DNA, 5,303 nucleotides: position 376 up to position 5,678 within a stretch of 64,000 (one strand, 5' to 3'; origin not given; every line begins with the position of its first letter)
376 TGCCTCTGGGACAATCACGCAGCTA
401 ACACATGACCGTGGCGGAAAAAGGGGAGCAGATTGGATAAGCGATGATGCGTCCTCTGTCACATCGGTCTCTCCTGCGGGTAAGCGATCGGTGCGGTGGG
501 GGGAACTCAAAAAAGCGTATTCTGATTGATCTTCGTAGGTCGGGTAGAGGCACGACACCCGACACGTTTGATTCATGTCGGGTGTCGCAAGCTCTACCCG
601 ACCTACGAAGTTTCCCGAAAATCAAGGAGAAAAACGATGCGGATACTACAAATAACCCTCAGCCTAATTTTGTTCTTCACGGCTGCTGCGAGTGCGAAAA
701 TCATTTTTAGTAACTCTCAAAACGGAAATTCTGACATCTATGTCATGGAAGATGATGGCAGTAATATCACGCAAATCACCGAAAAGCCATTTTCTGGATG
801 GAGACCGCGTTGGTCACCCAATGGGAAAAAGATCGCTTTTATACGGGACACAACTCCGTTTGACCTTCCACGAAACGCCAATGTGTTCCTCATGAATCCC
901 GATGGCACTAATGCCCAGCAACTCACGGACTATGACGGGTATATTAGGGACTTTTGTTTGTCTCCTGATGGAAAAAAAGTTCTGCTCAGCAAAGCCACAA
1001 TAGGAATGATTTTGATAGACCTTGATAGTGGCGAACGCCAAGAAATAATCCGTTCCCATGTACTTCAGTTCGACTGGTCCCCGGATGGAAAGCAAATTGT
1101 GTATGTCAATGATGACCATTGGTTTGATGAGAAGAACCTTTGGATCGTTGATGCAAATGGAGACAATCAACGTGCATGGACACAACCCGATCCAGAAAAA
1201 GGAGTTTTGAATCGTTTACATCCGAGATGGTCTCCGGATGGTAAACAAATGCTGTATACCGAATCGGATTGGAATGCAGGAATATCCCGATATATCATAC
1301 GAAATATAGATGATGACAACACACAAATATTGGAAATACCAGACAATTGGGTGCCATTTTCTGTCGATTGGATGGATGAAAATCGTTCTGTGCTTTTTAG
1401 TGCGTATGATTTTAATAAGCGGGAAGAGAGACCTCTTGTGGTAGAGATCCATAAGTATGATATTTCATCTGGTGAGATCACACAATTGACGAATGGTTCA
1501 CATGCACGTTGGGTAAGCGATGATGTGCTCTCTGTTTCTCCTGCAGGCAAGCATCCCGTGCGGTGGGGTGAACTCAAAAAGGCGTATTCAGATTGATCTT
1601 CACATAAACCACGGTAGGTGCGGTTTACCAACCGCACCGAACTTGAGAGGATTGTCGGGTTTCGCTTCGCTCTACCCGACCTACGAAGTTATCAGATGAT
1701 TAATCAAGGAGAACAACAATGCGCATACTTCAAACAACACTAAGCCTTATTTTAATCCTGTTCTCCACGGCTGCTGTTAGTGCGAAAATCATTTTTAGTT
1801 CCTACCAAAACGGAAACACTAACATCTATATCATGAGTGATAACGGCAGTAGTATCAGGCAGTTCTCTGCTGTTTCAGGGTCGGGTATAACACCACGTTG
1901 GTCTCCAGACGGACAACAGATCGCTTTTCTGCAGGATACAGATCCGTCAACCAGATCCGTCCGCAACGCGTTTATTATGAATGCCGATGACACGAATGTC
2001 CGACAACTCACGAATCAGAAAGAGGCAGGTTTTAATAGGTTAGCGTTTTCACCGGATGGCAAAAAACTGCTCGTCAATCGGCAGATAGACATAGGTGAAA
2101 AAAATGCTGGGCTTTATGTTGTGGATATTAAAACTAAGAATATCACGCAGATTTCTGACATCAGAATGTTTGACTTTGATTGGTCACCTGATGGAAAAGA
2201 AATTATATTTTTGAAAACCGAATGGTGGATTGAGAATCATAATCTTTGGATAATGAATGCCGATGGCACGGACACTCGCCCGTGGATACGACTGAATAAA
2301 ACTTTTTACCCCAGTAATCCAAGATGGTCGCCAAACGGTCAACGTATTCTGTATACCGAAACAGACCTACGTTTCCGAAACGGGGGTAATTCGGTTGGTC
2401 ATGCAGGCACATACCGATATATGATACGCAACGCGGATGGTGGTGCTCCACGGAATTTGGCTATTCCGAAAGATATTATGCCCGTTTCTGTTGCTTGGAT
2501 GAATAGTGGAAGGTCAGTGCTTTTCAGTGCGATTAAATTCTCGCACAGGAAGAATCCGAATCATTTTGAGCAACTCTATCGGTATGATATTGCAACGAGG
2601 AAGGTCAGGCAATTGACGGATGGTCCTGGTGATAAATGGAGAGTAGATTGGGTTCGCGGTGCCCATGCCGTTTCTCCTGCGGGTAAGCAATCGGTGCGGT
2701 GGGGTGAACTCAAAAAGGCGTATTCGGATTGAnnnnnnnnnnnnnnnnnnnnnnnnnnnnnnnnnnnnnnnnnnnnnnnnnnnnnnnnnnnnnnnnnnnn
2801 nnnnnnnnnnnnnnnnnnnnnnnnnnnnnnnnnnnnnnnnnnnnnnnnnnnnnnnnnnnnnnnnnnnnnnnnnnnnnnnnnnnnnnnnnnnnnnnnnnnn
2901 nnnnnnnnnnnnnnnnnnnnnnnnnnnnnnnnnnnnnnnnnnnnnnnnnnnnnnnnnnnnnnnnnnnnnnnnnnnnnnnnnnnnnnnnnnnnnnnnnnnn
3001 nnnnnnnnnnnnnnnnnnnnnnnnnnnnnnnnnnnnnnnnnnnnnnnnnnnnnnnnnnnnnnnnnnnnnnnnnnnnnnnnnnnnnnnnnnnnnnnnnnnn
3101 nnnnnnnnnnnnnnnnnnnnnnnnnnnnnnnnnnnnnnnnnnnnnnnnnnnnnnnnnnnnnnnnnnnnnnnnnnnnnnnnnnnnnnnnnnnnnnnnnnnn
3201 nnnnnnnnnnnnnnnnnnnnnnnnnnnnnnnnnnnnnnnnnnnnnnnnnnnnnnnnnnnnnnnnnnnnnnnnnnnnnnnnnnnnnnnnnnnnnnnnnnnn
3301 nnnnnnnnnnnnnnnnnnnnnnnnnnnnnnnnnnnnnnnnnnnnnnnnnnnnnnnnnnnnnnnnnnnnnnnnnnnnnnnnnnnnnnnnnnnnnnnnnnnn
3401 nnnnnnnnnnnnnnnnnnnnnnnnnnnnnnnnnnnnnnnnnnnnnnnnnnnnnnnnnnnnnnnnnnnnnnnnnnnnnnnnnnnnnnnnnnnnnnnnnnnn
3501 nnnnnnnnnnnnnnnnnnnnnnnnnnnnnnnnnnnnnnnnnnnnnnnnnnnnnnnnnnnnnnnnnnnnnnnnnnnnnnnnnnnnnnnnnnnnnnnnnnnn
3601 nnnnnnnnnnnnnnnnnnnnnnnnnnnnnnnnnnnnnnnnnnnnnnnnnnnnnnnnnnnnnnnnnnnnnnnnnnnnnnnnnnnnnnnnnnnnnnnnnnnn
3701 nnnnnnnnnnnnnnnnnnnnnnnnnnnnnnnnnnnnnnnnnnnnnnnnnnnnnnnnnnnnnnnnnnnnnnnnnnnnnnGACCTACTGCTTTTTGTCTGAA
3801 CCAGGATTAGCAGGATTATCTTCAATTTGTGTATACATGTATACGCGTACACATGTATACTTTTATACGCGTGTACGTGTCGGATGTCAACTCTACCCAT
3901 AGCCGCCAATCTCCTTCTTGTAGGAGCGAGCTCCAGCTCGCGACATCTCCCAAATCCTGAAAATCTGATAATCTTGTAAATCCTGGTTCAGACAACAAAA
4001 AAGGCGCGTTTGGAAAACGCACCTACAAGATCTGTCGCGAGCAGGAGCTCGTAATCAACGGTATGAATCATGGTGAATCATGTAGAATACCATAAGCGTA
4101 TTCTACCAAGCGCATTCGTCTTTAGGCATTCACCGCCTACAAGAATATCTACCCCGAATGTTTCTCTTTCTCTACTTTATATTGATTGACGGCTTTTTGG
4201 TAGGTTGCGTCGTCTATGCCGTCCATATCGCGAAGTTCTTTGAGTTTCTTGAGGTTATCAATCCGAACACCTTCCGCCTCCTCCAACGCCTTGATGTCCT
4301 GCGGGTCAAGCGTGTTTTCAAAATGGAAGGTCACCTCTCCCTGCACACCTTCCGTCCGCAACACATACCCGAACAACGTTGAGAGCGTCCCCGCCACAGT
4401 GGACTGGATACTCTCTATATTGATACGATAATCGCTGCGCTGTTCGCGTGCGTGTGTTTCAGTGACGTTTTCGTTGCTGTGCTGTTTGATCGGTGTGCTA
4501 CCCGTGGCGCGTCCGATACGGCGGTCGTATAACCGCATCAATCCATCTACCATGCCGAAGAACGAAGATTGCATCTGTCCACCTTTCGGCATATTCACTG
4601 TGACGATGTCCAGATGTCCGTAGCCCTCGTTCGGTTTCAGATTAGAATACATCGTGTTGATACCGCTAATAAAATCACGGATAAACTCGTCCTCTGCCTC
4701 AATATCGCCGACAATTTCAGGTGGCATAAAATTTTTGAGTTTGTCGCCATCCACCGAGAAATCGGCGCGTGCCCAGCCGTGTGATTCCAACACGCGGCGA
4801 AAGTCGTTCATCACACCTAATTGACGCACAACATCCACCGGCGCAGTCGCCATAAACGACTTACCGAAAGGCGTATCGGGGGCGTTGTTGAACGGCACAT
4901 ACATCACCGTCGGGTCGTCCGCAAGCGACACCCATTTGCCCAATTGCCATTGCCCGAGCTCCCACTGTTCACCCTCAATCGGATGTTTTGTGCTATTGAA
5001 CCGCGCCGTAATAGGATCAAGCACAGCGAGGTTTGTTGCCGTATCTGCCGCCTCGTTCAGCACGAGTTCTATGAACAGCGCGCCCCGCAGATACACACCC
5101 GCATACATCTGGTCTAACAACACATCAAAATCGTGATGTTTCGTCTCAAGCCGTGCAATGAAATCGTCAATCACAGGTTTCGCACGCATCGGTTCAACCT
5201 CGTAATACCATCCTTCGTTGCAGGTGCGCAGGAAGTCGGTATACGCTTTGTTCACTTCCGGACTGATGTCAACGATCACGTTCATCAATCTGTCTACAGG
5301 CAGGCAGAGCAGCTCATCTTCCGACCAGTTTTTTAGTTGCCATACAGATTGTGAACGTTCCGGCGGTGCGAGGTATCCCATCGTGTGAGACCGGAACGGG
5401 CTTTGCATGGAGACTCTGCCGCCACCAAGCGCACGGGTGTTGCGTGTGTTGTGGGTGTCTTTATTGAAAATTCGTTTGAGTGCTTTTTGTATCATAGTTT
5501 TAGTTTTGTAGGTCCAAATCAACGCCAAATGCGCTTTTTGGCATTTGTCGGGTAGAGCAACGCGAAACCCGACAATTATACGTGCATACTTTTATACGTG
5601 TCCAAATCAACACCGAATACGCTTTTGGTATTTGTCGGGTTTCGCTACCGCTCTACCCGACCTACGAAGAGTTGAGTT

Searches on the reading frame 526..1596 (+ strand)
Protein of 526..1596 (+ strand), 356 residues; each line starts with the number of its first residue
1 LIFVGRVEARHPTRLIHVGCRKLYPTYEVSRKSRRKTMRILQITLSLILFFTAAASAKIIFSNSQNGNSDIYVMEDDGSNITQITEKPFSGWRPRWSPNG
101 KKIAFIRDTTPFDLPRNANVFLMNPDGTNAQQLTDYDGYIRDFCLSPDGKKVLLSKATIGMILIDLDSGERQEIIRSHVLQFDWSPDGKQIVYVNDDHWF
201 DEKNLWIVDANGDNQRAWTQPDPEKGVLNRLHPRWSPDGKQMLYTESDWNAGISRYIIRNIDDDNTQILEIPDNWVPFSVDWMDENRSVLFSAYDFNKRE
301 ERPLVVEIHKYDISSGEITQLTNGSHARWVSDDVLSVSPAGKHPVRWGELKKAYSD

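Call 70: find_encoding_contigs(protein=window:526-1596:+, flank=10000, max_places=2)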
Protein window:526-1596:+ (356 aa): no gene with exactly this product is on record in the collection.

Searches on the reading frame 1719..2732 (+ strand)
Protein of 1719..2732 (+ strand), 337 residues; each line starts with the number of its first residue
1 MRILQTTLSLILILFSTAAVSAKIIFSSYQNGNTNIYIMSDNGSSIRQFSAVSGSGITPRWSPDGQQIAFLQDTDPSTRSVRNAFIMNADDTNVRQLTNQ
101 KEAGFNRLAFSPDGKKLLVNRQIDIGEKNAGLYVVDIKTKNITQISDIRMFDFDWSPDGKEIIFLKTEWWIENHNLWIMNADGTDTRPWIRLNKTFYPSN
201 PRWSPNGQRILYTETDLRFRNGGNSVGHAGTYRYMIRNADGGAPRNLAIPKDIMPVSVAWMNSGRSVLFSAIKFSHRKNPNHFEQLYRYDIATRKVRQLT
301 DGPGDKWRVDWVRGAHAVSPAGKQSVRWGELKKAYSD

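Call 72: find_encoding_contigs(protein=window:1719-2732:+, flank=10000, max_places=2)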
Protein window:1719-2732:+ (337 aa): 3 contigs read that carry it; 2 places shown.
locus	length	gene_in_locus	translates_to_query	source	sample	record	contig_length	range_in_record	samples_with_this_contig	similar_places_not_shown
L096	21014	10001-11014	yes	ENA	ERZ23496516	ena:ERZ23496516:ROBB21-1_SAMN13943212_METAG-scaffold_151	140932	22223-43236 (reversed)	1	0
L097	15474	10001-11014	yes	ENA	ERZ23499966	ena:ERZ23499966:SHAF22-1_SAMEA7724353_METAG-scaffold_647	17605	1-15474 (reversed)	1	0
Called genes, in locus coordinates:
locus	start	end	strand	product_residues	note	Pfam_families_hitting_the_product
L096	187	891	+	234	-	-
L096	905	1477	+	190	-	-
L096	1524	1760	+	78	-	-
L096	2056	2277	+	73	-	-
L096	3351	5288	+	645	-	-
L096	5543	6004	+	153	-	PF04266:ASCH (weak)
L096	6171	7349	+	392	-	PF01926:MMR_HSR1, PF04548:AIG1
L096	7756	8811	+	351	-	PF08662:eIF2A (weak), PF00930:DPPIV_N (faint), PF26549:Tricorn_N, PF23381:Beta-prop_IFT122_1st (faint), PF25174:Beta-prop_THOC3 (faint), PF26550:Tricorn_2nd, PF07676:PD40 (weak)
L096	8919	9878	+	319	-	PF00930:DPPIV_N (faint), PF23381:Beta-prop_IFT122_1st (faint), PF25174:Beta-prop_THOC3 (faint), PF26549:Tricorn_N (weak), PF07676:PD40 (faint), PF26550:Tricorn_2nd, PF26549:Tricorn_N, PF26550:Tricorn_2nd (weak)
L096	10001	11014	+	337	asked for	PF08662:eIF2A (weak), PF00930:DPPIV_N (faint), PF25174:Beta-prop_THOC3 (faint), PF26549:Tricorn_N, PF07676:PD40 (faint), PF26550:Tricorn_2nd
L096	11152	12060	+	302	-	PF13385:Laminin_G_3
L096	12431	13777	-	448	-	-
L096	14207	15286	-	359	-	PF04754:Transposase_31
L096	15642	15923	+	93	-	PF01402:RHH_1 (faint)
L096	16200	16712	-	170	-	-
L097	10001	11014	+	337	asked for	PF08662:eIF2A (weak), PF00930:DPPIV_N (faint), PF25174:Beta-prop_THOC3 (faint), PF26549:Tricorn_N, PF07676:PD40 (faint), PF26550:Tricorn_2nd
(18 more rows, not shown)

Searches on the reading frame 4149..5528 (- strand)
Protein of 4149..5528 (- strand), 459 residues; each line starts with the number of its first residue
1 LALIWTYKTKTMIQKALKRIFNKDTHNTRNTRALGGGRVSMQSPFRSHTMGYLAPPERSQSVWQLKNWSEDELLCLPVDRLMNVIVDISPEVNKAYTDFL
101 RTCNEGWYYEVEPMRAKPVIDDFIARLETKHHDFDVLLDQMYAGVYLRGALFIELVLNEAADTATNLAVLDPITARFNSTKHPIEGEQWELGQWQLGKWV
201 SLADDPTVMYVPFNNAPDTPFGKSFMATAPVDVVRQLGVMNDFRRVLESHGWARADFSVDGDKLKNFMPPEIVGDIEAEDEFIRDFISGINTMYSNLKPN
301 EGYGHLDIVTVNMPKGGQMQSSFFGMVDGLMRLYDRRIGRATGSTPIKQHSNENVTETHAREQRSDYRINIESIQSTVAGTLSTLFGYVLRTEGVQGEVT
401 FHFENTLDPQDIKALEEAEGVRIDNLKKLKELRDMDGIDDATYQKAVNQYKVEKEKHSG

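Call 13: search_protein_families(library=pfam, proteins=[window:4149-5528:-], max_evalue=0.01)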
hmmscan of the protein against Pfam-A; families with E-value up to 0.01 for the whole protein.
window:4149-5528:- (459 aa): 0 families

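Call 21: search_protein_families(library=phrogs, proteins=[window:4149-5528:-], max_evalue=0.01)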
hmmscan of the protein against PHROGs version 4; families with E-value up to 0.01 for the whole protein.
window:4149-5528:- (459 aa): 1 family
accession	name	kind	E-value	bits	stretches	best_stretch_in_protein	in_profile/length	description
phrog_3753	-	head and packaging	2.1e-15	57.4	1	81-450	60-422/503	portal protein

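Call 76: search_dna_similar(query=window:4149-5528:-, collection=plasmids, mode=protein, max_rows=10, max_evalue=0.001)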
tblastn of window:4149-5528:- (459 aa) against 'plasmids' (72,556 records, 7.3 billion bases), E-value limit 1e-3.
Records with a match: 9; places in all: 10; records where one place covers at least 80% of the query: 2.
Best place of each record, by identity: <60% 9.
By first word of the organism name: Peribacillus 4; Paenibacillus 3; Bacillus 2.
By predicted mobility (MOB-suite, as given by PLSDB): non-mobilizable 9.
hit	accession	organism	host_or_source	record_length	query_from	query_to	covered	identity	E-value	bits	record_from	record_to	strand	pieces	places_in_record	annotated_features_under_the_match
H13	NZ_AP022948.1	Bacillus cereus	-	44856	30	403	81%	25.8%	3e-27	122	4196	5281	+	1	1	phage minor head protein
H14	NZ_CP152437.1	Bacillus sp. BR3(2024)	sigle cell,soil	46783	30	403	81%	25.7%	2e-26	120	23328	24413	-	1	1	phage minor head protein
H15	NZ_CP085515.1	Peribacillus frigoritolerans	single cell,soil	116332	38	401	78%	24.5%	2e-12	99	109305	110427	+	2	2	hypothetical protein (x2)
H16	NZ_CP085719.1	Peribacillus asahii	single cell,soil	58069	59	421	79%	23.7%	2e-18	96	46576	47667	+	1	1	phage minor head protein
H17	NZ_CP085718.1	Peribacillus asahii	single cell,soil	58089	59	421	79%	23.7%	2e-18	96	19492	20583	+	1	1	phage minor head protein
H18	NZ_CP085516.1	Peribacillus frigoritolerans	single cell,soil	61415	57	401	75%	24.1%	1e-15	87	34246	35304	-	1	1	hypothetical protein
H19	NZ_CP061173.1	Paenibacillus peoriae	cell culture,soil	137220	81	406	71%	22.3%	5e-17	92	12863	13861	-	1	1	hypothetical protein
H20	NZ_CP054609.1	Paenibacillus cellulosilyticus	cell culture,soil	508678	145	426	56%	27.2%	7e-12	97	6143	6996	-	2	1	hypothetical protein (x2)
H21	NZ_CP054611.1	Paenibacillus cellulosilyticus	cell culture,soil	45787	145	272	28%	28.9%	4e-5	54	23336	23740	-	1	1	hypothetical protein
